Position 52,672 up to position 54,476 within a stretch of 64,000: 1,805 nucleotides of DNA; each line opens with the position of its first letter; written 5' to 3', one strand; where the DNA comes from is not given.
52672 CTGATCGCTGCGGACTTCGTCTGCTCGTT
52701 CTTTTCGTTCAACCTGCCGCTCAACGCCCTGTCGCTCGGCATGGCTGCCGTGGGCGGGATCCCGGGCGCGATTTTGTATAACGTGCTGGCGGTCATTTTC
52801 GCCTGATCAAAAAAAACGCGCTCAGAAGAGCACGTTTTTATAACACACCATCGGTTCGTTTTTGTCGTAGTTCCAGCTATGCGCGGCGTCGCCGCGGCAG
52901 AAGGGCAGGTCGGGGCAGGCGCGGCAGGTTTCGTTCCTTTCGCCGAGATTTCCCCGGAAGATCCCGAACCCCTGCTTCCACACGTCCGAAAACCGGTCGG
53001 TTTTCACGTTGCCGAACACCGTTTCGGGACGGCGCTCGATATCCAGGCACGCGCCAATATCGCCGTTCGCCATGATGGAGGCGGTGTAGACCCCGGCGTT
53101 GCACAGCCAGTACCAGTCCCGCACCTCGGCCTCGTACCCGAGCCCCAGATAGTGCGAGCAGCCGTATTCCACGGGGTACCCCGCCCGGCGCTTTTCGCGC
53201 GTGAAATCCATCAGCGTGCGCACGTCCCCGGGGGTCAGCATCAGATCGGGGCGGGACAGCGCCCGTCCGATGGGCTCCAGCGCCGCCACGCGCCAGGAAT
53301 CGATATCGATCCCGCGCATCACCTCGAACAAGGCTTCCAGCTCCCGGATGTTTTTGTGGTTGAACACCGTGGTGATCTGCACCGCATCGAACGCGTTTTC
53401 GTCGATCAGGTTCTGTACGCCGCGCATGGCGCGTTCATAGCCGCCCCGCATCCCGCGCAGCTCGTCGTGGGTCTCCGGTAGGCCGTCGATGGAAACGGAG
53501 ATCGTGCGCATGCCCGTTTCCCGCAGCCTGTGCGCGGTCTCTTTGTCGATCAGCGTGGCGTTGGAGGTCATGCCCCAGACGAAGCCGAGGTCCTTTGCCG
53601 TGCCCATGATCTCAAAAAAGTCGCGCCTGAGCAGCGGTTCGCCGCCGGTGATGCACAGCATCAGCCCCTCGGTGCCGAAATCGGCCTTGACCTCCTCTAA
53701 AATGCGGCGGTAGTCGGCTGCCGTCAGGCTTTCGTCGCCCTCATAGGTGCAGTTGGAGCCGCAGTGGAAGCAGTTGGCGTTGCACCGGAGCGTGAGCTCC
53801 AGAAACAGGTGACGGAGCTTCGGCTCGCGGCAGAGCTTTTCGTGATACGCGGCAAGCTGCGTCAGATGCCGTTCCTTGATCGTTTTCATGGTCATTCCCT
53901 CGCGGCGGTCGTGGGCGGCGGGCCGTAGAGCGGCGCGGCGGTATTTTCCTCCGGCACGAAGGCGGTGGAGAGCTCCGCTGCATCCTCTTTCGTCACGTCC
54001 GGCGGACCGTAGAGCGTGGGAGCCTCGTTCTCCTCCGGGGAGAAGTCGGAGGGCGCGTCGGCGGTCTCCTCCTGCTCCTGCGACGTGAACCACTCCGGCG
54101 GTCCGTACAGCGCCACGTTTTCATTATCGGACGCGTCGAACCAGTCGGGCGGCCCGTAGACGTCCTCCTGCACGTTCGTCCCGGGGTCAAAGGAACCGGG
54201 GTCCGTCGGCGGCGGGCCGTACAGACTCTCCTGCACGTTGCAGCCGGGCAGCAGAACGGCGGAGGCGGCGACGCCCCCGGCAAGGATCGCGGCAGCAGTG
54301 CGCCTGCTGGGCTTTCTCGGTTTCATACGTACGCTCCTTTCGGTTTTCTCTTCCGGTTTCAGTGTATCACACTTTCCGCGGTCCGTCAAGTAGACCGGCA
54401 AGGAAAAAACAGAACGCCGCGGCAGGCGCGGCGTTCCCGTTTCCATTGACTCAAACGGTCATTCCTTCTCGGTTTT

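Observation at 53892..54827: An invariant 10-residue unit N-x4-[ILV]-Y-G-P-P occurs 8 out of 8 times across two adjacent ORFs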

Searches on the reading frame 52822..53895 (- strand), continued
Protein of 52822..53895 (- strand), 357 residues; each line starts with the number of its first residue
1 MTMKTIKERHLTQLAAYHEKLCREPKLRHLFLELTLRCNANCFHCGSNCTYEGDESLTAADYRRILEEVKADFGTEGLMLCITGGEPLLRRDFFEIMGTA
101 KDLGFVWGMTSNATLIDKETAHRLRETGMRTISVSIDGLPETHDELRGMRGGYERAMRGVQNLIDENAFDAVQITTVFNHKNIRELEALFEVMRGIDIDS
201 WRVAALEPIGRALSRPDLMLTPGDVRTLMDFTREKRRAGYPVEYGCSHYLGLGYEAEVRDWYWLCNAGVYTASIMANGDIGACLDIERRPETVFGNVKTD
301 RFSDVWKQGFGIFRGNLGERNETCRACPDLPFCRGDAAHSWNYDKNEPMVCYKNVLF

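Call 80: fold_search(model_id=the predicted structure, library=pdb)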
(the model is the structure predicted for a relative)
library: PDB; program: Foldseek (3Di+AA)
matches with E <= 10: 1707; with E <= 0.001: 167
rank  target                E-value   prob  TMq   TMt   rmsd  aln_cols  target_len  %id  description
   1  6efn                  1.5e-13  1.00  0.52  0.61   4.8       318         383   23  Structure of a RiPP maturase, SkfB (released 2018-10-24)
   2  4k36_A                5.5e-13  1.00  0.58  0.68   4.7       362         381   20  His6 tagged anSMEcpe with bound AdoMet (released 2013-05-08)
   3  5why_B                6.2e-13  1.00  0.55  0.59   5.0       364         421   22  Structural Insights into Thioether Bond Formation in the Biosynthesis of Sactipeptides (released 2017-07-26)
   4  4k38_A                6.2e-13  1.00  0.57  0.68   5.1       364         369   21  Native anSMEcpe with bound AdoMet and Kp18Cys peptide (released 2013-05-08)
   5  4k39_A                8.2e-13  1.00  0.58  0.71   4.6       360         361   20  Native anSMEcpe with bound AdoMet and Cp18Cys peptide (released 2013-05-08)
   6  4k37_A                1.4e-12  1.00  0.58  0.71   4.6       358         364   19  Native anSMEcpe with bound AdoMet (released 2013-05-08)
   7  5v1s_A                1.9e-12  1.00  0.54  0.58   4.8       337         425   20  Crystal structure of Streptococcus suis SuiB bound to S-adenosylmethionine (released 2017-08-30)
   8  4k39_B                2.3e-12  1.00  0.58  0.72   4.4       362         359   20  Native anSMEcpe with bound AdoMet and Cp18Cys peptide (released 2013-05-08)
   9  7vob                  2.9e-12  1.00  0.52  0.71   5.7       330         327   19  The crystal structure of a Radical SAM Enzyme BlsE involved in the Biosynthesis of Blasticidin S (released 2022-05-04)
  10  5wgg_A                2.9e-12  1.00  0.52  0.53   4.7       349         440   23  Structural Insights into Thioether Bond Formation in the Biosynthesis of Sactipeptides (released 2017-07-26)
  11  4k36_B                4.7e-12  1.00  0.59  0.71   4.5       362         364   21  His6 tagged anSMEcpe with bound AdoMet (released 2013-05-08)
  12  4k37_B                5.0e-12  1.00  0.57  0.70   4.2       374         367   19  Native anSMEcpe with bound AdoMet (released 2013-05-08)
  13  4k38_B                9.9e-12  1.00  0.59  0.72   4.4       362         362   20  Native anSMEcpe with bound AdoMet and Kp18Cys peptide (released 2013-05-08)
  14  5v1t_A                1.8e-11  1.00  0.52  0.53   5.3       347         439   21  Crystal structure of Streptococcus suis SuiB bound to precursor peptide SuiA (released 2017-08-30)
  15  5v1s_B                2.1e-11  1.00  0.52  0.55   4.9       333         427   21  Crystal structure of Streptococcus suis SuiB bound to S-adenosylmethionine (released 2017-08-30)
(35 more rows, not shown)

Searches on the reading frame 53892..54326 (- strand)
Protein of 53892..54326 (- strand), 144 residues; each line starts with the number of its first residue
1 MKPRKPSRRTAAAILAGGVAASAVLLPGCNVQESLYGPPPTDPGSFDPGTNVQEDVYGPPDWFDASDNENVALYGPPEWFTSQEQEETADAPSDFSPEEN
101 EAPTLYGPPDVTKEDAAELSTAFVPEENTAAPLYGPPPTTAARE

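Call 5: search_protein_families(library=ncbifam, proteins=[window:53892-54326:-], max_evalue=0.1)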
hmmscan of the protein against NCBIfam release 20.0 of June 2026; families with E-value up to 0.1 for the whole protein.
window:53892-54326:- (144 aa): 0 families

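Call 6: search_protein_families(library=pfam, proteins=[window:53892-54326:-], max_evalue=0.1)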
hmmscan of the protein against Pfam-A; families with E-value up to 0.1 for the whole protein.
window:53892-54326:- (144 aa): 0 families

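Call 11: find_homologous_proteins(query=window:53892-54326:-, max_evalue=0.001)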
Query window:53892-54326:- (144 aa): 157 proteins with E <= 0.001 among 735 candidates; the best 120 are listed.
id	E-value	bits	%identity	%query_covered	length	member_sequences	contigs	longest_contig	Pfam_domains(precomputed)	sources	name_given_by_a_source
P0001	9.6e-32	129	57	76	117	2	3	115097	-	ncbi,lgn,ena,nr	ncbi:MAG: hypothetical protein IK104_02605 [Clostridia bacterium]|nr:hypothetical protein [Clostridi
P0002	2.6e-23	101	38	53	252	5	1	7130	-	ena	-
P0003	6.1e-23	100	73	51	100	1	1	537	-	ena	-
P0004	3.0e-19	88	46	76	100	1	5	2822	-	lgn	-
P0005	1.5e-18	86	35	95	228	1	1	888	-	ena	-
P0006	2.4e-17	82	38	83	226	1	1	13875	-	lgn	-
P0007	9.4e-17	80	62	44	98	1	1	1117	-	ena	-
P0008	1.0e-16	80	48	51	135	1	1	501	-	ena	-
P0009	4.6e-16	78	56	53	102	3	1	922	-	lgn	-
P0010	8.8e-16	77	47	74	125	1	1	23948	-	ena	-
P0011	4.6e-15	74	40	76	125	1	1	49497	-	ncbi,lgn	-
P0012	5.5e-15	74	33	95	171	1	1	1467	-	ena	-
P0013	5.8e-15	74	34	91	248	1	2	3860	PF05656.21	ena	-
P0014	2.7e-14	72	47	68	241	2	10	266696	PF05656.21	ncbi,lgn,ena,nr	ncbi:MAG: DUF805 domain-containing protein [Lachnospiraceae bacterium]|nr:DUF805 domain-containing p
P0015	3.4e-14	72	48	70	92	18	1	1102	-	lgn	-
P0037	4.3e-11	62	38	85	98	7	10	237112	-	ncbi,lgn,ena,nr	ncbi:MAG: hypothetical protein IJV30_00140 [Oscillospiraceae bacterium]|nr:hypothetical protein [Osc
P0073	3.2e-8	52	34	81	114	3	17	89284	-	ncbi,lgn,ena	-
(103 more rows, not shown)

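Call 13: find_encoding_contigs(protein=P0001, flank=6000, max_places=3)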
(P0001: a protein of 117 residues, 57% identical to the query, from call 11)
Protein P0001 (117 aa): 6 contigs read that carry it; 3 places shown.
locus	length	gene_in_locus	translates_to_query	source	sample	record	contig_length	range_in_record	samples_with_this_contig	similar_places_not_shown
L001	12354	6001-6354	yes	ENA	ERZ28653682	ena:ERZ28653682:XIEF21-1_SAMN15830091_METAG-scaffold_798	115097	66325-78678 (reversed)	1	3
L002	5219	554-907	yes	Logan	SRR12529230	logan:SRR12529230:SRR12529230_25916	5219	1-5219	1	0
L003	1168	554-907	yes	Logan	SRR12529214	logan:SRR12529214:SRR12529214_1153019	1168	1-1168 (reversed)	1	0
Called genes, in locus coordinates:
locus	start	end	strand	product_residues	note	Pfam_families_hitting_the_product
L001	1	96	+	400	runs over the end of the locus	PF00009:GTP_EFTU, PF03144:GTP_EFTU_D2, PF03143:GTP_EFTU_D3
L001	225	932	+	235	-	PF00072:Response_reg, PF00486:Trans_reg_C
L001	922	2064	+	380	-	PF00512:HisKA, PF02518:HATPase_c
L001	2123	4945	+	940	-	-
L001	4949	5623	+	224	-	PF00005:ABC_tran, PF13304:AAA_21 (faint), PF02463:SMC_N (weak)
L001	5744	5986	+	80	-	-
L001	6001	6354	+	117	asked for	-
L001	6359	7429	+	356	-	PF04055:Radical_SAM, PF13186:SPASM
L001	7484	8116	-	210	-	PF13240:Zn_Ribbon_1 (faint)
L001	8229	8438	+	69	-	PF12844:HTH_19, PF13560:HTH_31, PF01381:HTH_3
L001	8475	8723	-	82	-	PF07441:BofA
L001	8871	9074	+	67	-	-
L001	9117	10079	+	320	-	PF20511:PMI_typeI_cat, PF05899:Cupin_3 (faint), PF21621:MPI_cupin_dom, PF07883:Cupin_2 (weak)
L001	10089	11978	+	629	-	PF00005:ABC_tran, PF02463:SMC_N (faint), PF13191:AAA_16 (faint), PF13476:AAA_23 (faint), PF13555:AAA_29 (faint), PF12848:ABC_tran_Xtn, PF00005:ABC_tran, PF16326:ABC_tran_CTD, +1 more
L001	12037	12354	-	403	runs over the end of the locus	-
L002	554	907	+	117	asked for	-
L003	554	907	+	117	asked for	-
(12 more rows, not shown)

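Call 14: find_encoding_contigs(protein=P0037, flank=6000, max_places=3)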
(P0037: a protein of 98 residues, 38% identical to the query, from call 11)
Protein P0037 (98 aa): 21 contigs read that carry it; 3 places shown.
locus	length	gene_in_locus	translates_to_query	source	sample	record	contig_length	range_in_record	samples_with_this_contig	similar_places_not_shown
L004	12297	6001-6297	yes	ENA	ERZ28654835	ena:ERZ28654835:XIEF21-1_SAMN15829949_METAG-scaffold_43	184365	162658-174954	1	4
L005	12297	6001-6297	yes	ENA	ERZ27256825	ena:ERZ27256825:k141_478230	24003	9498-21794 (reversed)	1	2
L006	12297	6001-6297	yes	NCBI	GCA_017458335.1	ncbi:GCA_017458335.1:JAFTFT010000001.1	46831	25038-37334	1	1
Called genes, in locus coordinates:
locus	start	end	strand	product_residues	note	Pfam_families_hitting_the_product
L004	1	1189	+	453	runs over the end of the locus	PF17820:PDZ_6 (weak), PF19238:Radical_SAM_2, PF04055:Radical_SAM (weak), PF04459:DUF512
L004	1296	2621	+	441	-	PF00009:GTP_EFTU (weak), PF01926:MMR_HSR1, PF02421:FeoB_N, PF04548:AIG1 (weak), PF00009:GTP_EFTU, PF01926:MMR_HSR1, PF02421:FeoB_N, PF14714:KH_dom-like, +4 more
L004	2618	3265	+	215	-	PF02660:G3P_acyltransf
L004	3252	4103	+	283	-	PF02557:VanY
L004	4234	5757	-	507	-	-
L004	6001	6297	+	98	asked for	-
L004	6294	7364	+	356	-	PF04055:Radical_SAM, PF13186:SPASM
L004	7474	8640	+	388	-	-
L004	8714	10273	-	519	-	PF12838:Fer4_7 (faint), PF12801:Fer4_5, PF13905:Thioredoxin_8 (faint), PF00578:AhpC-TSA, PF08534:Redoxin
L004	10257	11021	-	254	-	-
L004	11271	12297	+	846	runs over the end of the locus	PF00512:HisKA, PF02518:HATPase_c, PF00072:Response_reg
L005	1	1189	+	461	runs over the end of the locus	PF17820:PDZ_6 (weak), PF19238:Radical_SAM_2, PF04055:Radical_SAM (weak), PF04459:DUF512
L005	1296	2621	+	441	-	PF00009:GTP_EFTU (weak), PF01926:MMR_HSR1, PF02421:FeoB_N, PF04548:AIG1 (weak), PF00009:GTP_EFTU, PF01926:MMR_HSR1, PF02421:FeoB_N, PF14714:KH_dom-like, +4 more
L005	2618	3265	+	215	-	PF02660:G3P_acyltransf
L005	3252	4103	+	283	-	PF02557:VanY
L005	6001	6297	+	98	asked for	-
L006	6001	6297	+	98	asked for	-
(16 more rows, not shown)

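Call 16: find_encoding_contigs(protein=P0014, flank=6000, max_places=2)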
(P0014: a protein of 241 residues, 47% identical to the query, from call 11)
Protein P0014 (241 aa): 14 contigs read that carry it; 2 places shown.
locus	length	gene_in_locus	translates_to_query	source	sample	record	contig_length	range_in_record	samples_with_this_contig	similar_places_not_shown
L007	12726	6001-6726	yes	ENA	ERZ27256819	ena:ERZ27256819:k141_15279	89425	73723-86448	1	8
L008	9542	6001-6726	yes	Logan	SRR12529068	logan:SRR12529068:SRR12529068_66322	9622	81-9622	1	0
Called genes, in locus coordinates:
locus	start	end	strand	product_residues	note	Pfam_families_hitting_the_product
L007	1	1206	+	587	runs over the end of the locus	PF03485:Arg_tRNA_synt_N, PF00750:tRNA-synt_1d, PF05746:DALR_1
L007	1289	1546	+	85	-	PF12637:TSCPD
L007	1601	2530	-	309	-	PF12146:Hydrolase_4, PF00561:Abhydrolase_1 (faint), PF12697:Abhydrolase_6 (weak)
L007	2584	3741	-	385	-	PF03222:Trp_Tyr_perm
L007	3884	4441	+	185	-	PF04542:Sigma70_r2, PF07638:Sigma70_ECF, PF08281:Sigma70_r4_2, PF04545:Sigma70_r4 (weak)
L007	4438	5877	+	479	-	PF00079:Serpin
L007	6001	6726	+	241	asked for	PF05656:DUF805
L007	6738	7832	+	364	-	PF04055:Radical_SAM, PF13186:SPASM (weak)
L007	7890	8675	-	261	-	PF14808:TMEM164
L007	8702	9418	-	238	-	PF01643:Acyl-ACP_TE, PF13279:4HBT_2 (weak), PF20791:Acyl-ACP_TE_C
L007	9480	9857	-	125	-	PF13620:CarboxypepD_reg (faint), PF07411:DUF1508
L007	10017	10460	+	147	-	PF01957:NfeD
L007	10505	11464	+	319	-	PF01145:Band_7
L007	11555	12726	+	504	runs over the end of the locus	PF00370:FGGY_N, PF02782:FGGY_C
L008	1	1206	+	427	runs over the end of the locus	?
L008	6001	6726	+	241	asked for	PF05656:DUF805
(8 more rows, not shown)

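Call 17: find_encoding_contigs(protein=P0073, flank=6000, max_places=2)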
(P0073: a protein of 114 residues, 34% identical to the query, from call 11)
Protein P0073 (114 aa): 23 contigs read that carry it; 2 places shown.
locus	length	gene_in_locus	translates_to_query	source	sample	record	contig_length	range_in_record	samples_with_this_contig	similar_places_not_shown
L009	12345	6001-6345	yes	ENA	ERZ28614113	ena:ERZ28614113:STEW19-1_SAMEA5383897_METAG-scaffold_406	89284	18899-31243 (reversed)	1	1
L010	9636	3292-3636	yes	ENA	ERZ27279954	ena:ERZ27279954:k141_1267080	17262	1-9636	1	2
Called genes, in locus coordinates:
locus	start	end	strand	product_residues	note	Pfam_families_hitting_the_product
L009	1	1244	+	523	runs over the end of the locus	PF00004:AAA, PF05496:RuvB_N (weak)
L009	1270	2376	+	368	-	PF13280:WYL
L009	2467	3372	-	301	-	PF02899:Phage_int_SAM_1 (weak), PF13495:Phage_int_SAM_4 (weak), PF00589:Phage_integrase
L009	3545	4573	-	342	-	PF00044:Gp_dh_N, PF02800:Gp_dh_C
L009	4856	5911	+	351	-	PF02518:HATPase_c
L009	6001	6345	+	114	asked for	-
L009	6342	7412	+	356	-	PF04055:Radical_SAM, PF13186:SPASM (weak)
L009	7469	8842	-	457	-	PF01225:Mur_ligase, PF08245:Mur_ligase_M, PF02875:Mur_ligase_C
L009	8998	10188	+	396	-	PF01743:PolyA_pol, PF12627:PolyA_pol_RNAbd, PF13735:tRNA_NucTran2_2 (weak)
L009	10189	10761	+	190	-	PF03167:UDG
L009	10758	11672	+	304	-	PF09924:LPG_synthase_C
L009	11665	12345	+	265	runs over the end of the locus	PF13527:Acetyltransf_9 (weak), PF00583:Acetyltransf_1, PF13508:Acetyltransf_7 (weak)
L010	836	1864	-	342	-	PF00044:Gp_dh_N, PF02800:Gp_dh_C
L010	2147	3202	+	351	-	PF02518:HATPase_c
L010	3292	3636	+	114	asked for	-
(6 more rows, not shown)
